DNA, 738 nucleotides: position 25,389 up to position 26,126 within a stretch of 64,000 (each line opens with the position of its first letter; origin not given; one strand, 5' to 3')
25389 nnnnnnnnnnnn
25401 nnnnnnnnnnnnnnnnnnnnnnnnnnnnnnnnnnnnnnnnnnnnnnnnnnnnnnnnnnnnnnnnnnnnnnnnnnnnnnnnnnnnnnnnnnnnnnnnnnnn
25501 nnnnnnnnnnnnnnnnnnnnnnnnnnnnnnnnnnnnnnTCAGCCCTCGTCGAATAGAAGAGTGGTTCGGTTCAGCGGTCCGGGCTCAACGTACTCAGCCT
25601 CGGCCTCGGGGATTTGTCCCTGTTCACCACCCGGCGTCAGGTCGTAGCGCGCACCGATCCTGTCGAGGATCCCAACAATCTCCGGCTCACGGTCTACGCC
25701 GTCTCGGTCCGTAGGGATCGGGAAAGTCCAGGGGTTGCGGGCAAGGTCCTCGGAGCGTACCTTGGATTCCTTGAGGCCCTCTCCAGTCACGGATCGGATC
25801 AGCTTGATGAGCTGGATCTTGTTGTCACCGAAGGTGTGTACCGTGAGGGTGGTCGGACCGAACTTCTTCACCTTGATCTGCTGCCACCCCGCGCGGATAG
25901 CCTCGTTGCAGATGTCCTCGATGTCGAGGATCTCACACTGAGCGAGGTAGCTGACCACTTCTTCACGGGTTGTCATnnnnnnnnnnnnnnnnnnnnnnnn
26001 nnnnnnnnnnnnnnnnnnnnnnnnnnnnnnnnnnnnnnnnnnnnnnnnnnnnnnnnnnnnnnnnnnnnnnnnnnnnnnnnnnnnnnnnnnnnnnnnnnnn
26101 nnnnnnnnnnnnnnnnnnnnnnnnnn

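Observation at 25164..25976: Tandem pair of ribosomal L7/L12 C-terminal-domain-like proteins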

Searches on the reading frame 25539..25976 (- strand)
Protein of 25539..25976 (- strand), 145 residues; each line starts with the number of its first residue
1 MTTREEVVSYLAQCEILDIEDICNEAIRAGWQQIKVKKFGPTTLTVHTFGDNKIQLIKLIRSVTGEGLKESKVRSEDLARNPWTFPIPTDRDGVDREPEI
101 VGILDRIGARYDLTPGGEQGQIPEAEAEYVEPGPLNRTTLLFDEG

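Call 3: search_protein_families(library=pfam, proteins=[window:25539-25976:-], max_evalue=10)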
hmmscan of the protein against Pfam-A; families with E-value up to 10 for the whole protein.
window:25539-25976:- (145 aa): 1 family
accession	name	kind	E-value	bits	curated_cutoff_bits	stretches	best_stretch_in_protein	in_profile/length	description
PF00542.24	Ribosomal_L12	-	3.6e-06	27.7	25.9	1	45-73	4-32/67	Ribosomal protein L7/L12 C-terminal domain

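Call 4: search_protein_families(library=phrogs, proteins=[window:25539-25976:-], max_evalue=1)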
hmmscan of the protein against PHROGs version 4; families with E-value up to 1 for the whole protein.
window:25539-25976:- (145 aa): 3 families
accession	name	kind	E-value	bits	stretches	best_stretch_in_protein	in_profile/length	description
phrog_23470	-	unknown function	2.8e-05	25.2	1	49-109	21-77/106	-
phrog_26927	-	unknown function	0.04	14.9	1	45-72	6-33/94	-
phrog_35727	-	unknown function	0.055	14.2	1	14-72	64-115/162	-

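Call 8: search_dna_similar(query=window:25539-25976:-, collection=phages, mode=protein, max_evalue=0.001, max_rows=30)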
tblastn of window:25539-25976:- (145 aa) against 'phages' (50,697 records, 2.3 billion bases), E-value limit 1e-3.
No match.

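Call 10: find_homologous_proteins(query=window:25539-25976:-, max_evalue=0.01)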
Query window:25539-25976:- (145 aa): 2 proteins with E <= 0.01 among 30 candidates.
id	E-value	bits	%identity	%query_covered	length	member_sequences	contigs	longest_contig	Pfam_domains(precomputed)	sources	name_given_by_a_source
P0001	1.4e-91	322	100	100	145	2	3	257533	PF00542.25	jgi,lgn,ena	-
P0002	3.6e-30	123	46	98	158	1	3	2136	PF00542.25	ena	-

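Call 11: search_solved_structures(query=window:25539-25976:-, max_evalue=10, show_alignments=3)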
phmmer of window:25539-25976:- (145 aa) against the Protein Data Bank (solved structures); distinct sequences matched with E-value up to 10: 16.
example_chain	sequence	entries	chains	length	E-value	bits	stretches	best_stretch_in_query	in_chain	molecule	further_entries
1dd3_A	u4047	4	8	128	2.5e-05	27.6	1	44-110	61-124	50S RIBOSOMAL PROTEIN L7/L12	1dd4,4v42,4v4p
8rdw_D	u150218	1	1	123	0.01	19.2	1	45-76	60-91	Large ribosomal subunit protein bL12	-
3j7z_6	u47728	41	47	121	0.047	17.1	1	44-75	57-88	50S ribosomal protein L7/L12 | Large ribosomal subunit protein bL12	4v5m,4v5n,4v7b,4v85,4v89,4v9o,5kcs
1rqu_A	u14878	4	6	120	0.047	17.1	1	44-76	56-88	50S ribosomal protein L7/L12 | 50S ribosomal protein L12 | Large ribosomal subunit protein bL12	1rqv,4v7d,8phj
4v4v_B3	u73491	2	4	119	0.05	17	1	44-75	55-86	50S ribosomal protein L7/L12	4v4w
3j9y_7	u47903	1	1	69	0.064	16.6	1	47-76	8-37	50S ribosomal protein L7/L12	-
2bcw_B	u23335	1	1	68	0.065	16.6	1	48-76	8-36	50S ribosomal protein L7/L12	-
2zjq_5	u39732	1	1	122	0.066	16.6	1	49-76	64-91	50S ribosomal protein L7/L12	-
1ctf_A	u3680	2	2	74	0.067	16.6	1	47-76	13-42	RIBOSOMAL PROTEIN L7/L12 | 50S ribosomal protein L7/L12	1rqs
4v6f_DI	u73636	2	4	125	0.16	15.3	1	47-76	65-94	50S ribosomal protein L7/L12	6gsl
4v9k_Be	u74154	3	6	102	0.35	14.2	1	48-76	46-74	50S ribosomal protein L7/L12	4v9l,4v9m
4v9j_Be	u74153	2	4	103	0.36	14.2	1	48-76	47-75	50S ribosomal protein L7/L12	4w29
2ya9_A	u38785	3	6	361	0.45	13.9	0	22-95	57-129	DEATH-ASSOCIATED PROTEIN KINASE 2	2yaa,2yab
2ywm_A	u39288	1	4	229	0.61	13.4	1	55-117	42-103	Glutaredoxin-like protein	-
2ayt_A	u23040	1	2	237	0.66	13.3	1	55-117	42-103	glutaredoxin-like protein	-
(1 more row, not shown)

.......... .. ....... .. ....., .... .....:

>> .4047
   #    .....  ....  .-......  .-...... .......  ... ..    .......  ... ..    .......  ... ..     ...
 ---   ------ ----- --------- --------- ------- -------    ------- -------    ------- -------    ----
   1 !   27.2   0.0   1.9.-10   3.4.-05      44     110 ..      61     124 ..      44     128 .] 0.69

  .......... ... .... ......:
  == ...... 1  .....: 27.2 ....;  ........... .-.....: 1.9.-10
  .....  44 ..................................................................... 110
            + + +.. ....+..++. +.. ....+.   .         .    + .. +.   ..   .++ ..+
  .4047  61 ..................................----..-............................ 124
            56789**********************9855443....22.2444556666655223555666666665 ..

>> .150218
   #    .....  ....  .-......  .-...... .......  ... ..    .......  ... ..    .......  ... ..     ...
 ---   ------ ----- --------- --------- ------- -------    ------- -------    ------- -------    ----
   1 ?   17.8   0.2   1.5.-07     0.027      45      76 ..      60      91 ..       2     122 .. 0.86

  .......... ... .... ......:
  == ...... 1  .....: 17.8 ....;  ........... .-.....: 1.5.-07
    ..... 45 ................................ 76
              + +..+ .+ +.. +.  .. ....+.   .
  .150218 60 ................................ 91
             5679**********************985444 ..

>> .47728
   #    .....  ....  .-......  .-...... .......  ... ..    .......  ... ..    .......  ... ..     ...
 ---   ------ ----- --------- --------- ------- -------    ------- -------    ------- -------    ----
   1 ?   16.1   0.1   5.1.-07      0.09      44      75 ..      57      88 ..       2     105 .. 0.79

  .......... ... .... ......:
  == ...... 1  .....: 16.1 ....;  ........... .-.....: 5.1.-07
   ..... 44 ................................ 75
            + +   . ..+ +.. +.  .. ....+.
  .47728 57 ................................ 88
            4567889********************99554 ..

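Call 12: find_encoding_contigs(protein=P0001, flank=10000, max_places=6)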
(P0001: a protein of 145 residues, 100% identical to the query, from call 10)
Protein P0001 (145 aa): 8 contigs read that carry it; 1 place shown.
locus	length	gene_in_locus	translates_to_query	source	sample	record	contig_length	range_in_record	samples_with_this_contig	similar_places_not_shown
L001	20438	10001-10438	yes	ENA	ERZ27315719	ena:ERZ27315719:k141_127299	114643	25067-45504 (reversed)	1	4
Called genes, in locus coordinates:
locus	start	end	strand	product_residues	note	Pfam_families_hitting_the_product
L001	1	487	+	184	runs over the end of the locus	-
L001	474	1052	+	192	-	PF00293:NUDIX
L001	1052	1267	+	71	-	-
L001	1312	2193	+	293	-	PF08902:DUF1848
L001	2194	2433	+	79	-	-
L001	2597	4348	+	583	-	-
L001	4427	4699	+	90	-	-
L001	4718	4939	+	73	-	-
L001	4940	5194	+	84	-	-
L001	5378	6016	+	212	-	-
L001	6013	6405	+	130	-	-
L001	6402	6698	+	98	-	-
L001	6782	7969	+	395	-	-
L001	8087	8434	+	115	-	-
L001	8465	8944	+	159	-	-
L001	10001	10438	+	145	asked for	PF00542:Ribosomal_L12 (weak)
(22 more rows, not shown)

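Call 13: find_encoding_contigs(protein=P0002, flank=10000, max_places=6)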
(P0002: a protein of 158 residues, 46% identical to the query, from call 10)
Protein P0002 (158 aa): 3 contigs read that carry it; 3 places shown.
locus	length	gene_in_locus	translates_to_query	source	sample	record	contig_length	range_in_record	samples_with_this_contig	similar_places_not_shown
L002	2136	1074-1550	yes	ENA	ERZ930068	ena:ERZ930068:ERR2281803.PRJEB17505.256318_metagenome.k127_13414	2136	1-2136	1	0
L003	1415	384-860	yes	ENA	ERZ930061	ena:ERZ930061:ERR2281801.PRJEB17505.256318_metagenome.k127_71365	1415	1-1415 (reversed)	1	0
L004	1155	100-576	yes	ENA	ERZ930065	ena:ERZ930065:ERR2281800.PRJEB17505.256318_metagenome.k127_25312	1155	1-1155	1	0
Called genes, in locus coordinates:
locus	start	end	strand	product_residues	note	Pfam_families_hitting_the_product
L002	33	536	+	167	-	-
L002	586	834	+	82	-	-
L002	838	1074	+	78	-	-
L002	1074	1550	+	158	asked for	PF00542:Ribosomal_L12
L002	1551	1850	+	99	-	-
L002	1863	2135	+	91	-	?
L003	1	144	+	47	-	?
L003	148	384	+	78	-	-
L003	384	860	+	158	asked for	PF00542:Ribosomal_L12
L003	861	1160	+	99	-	-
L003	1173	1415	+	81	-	?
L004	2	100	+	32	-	?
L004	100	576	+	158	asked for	PF00542:Ribosomal_L12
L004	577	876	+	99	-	-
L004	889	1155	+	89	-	?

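Call 19: find_homologous_proteins(query=A1, max_evalue=10)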
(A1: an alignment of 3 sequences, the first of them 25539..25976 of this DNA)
Query A1 (3 sequences) (145 aa, profile of the alignment): 17 proteins with E <= 10 among 2086 candidates.
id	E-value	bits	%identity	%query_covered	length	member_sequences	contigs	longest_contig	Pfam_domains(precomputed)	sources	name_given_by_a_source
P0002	1.9e-71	257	46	98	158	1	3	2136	PF00542.25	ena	-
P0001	1.7e-68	247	100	100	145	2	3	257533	PF00542.25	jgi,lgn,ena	-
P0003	3.7e-48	181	35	60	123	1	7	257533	-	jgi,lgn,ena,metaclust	metaclust:\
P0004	5.9e-7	47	59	20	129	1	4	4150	PF16320.11,PF00542.25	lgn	-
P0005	9.1e-7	47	71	17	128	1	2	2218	PF16320.11,PF00542.25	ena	-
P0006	1.2e-6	46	59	20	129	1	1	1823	PF16320.11,PF00542.25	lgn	-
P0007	1.7e-6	46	51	34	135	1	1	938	PF16320.11,PF00542.25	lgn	-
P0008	2.9e-6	45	46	35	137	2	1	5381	PF16320.11,PF00542.25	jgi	-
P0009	5.3e-6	44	59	20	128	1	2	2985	PF16320.11,PF00542.25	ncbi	-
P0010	6.8e-6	44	71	17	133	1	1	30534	PF16320.11,PF00542.25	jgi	-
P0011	2.5e-5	42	62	18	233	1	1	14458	PF00542.25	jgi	-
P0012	1.8e-4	39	74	16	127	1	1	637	PF16320.11,PF00542.25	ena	-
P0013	1.5e-1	30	65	16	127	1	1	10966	PF16320.11,PF00542.25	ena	-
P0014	2.1e+0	26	36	33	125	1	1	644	PF00542.25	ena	-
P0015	2.2e+0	26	56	19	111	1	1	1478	PF16320.11,PF00542.25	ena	-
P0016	6.2e+0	25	49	24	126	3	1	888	PF00542.25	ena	-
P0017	6.3e+0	25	61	16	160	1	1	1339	PF00542.25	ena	-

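Call 28: search_protein_representatives(alignment_id=A1)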
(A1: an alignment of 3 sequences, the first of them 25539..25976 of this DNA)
Query: 3 sequences, 150 profile positions. Proteins with E-value up to 0.001 (for the whole library): 2576; up to 1e-10: 188; up to 1e-30: 8. The best 150 are listed.
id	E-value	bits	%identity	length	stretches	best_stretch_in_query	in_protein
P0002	6.0e-72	256.8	-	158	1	1-150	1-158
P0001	5.4e-69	247.2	-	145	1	1-149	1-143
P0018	3.8e-49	182.8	-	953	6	44-94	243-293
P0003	1.2e-48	181.1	-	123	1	1-146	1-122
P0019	4.8e-40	153.2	-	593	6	43-91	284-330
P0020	2.1e-36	141.4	-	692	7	40-79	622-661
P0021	7.7e-36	139.5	-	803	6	43-78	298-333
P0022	1.1e-32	129.3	-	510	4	41-79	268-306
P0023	1.5e-30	122.4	-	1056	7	40-79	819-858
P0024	2.0e-30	122.0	-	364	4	42-79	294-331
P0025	1.1e-28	116.3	-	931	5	45-90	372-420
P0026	4.1e-28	114.5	-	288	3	31-86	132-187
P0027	4.2e-28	114.4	-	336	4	39-78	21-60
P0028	6.0e-27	110.7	-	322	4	38-79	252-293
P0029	2.3e-23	99.1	-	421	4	42-77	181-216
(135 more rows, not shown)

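Call 39: list_cluster_members(proteins=[P0009, P0012, P0008, P0001, P0003])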
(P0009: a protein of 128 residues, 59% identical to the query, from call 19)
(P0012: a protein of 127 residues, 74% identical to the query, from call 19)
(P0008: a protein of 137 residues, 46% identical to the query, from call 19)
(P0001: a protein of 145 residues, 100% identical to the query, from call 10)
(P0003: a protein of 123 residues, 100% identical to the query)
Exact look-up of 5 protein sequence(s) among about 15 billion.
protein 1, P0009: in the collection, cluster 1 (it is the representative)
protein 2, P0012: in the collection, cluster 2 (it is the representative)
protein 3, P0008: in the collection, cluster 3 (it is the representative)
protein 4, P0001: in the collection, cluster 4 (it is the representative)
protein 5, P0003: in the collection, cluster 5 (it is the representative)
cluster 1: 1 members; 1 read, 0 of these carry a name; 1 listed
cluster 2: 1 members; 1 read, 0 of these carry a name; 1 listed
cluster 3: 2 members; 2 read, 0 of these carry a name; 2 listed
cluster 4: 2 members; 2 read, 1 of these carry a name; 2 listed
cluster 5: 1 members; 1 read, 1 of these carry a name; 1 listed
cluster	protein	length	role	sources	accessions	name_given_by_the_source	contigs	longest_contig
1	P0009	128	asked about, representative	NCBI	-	-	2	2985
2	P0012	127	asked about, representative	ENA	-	-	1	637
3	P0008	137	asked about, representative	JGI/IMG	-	-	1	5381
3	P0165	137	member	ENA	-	-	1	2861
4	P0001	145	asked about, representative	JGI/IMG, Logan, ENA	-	-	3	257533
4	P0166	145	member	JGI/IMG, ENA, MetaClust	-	\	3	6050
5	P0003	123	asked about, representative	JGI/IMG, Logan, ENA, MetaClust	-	\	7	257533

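Call 40: predict_structure(alignment_id=A3)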
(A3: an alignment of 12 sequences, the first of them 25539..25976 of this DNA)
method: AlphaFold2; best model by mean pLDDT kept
length: 145 residues; sequences in the alignment: 12
mean_pLDDT: 77.7   pTM: 0.54
mean pLDDT of the five models: 77.7, 76.4, 75.6, 75.2, 75.1
residues with pLDDT >= 90: 19; 70-90: 89; 50-70: 31; < 50: 6
segments of 3 or more residues with pLDDT < 50: 141-145
pLDDT, mean of each block of 10 residues (from residue 1): 81 84 85 64 83 88 89 89 83 81 89 69 57 64 39
secondary structure, 60 per line:
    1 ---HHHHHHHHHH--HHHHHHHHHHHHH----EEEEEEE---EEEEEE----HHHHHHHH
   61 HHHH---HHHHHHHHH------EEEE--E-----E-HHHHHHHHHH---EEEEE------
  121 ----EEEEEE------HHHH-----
elements in order: H4-13 H16-28 E33-39 E43-48 H53-64 H68-76 E83-86 H97-106 E110-114 E125-130 H137-140

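Call 43: fold_search(model_id=the predicted structure, library=pdb)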
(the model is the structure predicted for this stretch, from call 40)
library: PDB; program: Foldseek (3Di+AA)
matches with E <= 10: 223; with E <= 0.001: 1
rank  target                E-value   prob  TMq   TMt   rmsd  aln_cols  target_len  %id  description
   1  1rqu_A                5.0e-04  1.00  0.40  0.47  15.2       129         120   19  NMR structure of L7 dimer from E.coli (released 2004-03-02)
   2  1dd3_A                1.8e-03  1.00  0.34  0.38   6.2        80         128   34  CRYSTAL STRUCTURE OF RIBOSOMAL PROTEIN L12 FROM THERMOTOGA MARITIMA (released 2000-11-13)
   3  1ctf                  6.6e-03  1.00  0.37  0.71   3.5        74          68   26  STRUCTURE OF THE C-TERMINAL DOMAIN OF THE RIBOSOMAL PROTEIN L7/L12 FROM ESCHERICHIA COLI AT 1.7 ANGSTROMS (released 1987-01-15)
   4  2zjq_5                7.5e-03  1.00  0.32  0.57   4.6        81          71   31  Interaction of L7 with L11 induced by Microccocin binding to the Deinococcus radiodurans 50S subunit (released 2008-06-17)
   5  1rqs_MODEL_1_A        1.1e-02  1.00  0.38  0.67   3.2        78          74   26  NMR structure of C-terminal domain of ribosomal protein L7 from E.coli (released 2004-03-02)
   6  3j9y_7                1.4e-02  1.00  0.37  0.70   3.7        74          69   26  Cryo-EM structure of tetracycline resistance protein TetM bound to a translating E.coli ribosome (released 2015-04-15)
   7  4v5m_BL               2.2e-02  1.00  0.37  0.73   3.3        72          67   26  tRNA tranlocation on the 70S ribosome: the pre-translocational translocation intermediate TI(PRE) (released 2014-07-09)
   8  9ayn_B                7.1e-02  0.91  0.31  0.49   5.0        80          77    9  Mycolicibacterium smegmatis ClpS with bound Ni2+ (released 2024-12-11)
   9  8phj_W                9.1e-02  0.98  0.32  0.68   3.3        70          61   28  cA4-bound Cami1 in complex with 70S ribosome (released 2023-12-13)
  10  9b1p_A                9.7e-02  0.89  0.31  0.49   5.0        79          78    9  Mycolicibacterium smegmatis ClpS with TrpSer dipeptide and Mg2+ (released 2024-12-11)
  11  7d34_A                1.2e-01  0.80  0.31  0.48   5.0        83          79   13  AtClpS1-peptide complex (released 2021-04-28)
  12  3o2b_C                1.2e-01  0.51  0.29  0.37   8.6       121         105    7  E. coli ClpS in complex with a Phe N-end rule peptide (released 2011-12-14)
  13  2wa8_C                1.3e-01  0.57  0.27  0.35   6.4       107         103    7  Structural basis of N-end rule substrate recognition in Escherichia coli by the ClpAP adaptor protein ClpS - The Phe p (released 2009-04-28)
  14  6gb2_BL               1.3e-01  0.95  0.35  0.63   4.0        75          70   23  Unique features of mammalian mitochondrial translation initiation revealed by cryo-EM. This file contains the 39S rib (released 2018-08-08)
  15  2w9r_A                1.6e-01  0.57  0.31  0.41   6.9       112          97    6  Structural basis of N-end rule substrate recognition in Escherichia coli by the ClpAP adaptor protein ClpS (released 2009-04-28)
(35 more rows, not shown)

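Call 50: find_related_loci(query=A1, collection=viral_contigs, flank=10000)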
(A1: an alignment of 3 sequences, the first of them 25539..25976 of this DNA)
Query A1 (145 aa) in viral_contigs; peptide patterns used: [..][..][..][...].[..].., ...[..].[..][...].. (x = any residue, [..] = any of these).
36 stretches matched a pattern, but none encodes a relative of the query by tblastn (E <= 1e-3).

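Call 51: find_related_loci(query=A1, collection=metagenome_contigs, flank=10000)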
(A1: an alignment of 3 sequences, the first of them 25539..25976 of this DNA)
Query A1 (145 aa) in metagenome_contigs; peptide patterns used: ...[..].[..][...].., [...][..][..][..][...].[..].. (x = any residue, [..] = any of these).
383 stretches matched a pattern, but none encodes a relative of the query by tblastn (E <= 1e-3).

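Call 52: find_related_loci(query=A1, collection=genome_contigs, flank=5000)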
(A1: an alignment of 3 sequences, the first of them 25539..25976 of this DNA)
Query A1 (145 aa) in genome_contigs; peptide patterns used: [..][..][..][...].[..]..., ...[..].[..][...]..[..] (x = any residue, [..] = any of these).
88 stretches matched a pattern, but none encodes a relative of the query by tblastn (E <= 1e-3).

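Call 57: find_encoding_contigs(protein=P0166, flank=3000, max_places=4)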
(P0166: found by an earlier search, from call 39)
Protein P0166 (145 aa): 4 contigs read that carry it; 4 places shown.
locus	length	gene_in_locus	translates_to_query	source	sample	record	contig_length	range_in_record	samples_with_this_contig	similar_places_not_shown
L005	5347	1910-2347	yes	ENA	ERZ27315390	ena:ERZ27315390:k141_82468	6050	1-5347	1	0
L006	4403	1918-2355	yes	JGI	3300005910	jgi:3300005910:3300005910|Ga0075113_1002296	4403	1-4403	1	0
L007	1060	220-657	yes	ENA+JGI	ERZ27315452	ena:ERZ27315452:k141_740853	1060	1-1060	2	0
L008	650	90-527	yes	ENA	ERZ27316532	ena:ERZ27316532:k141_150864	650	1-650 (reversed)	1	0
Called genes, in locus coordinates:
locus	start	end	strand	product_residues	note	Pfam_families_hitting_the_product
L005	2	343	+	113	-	?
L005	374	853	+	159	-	-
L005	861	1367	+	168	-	-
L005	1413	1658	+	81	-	-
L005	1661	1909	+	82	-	-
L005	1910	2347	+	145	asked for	PF00542:Ribosomal_L12 (weak)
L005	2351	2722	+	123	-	-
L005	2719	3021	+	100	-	-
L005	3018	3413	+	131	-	PF00293:NUDIX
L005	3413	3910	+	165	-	-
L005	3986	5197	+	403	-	PF14388:DUF4419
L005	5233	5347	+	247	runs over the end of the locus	-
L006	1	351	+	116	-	?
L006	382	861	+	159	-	-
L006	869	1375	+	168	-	-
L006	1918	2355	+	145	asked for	PF00542:Ribosomal_L12 (weak)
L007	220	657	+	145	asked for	PF00542:Ribosomal_L12 (weak)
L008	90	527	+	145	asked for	PF00542:Ribosomal_L12 (weak)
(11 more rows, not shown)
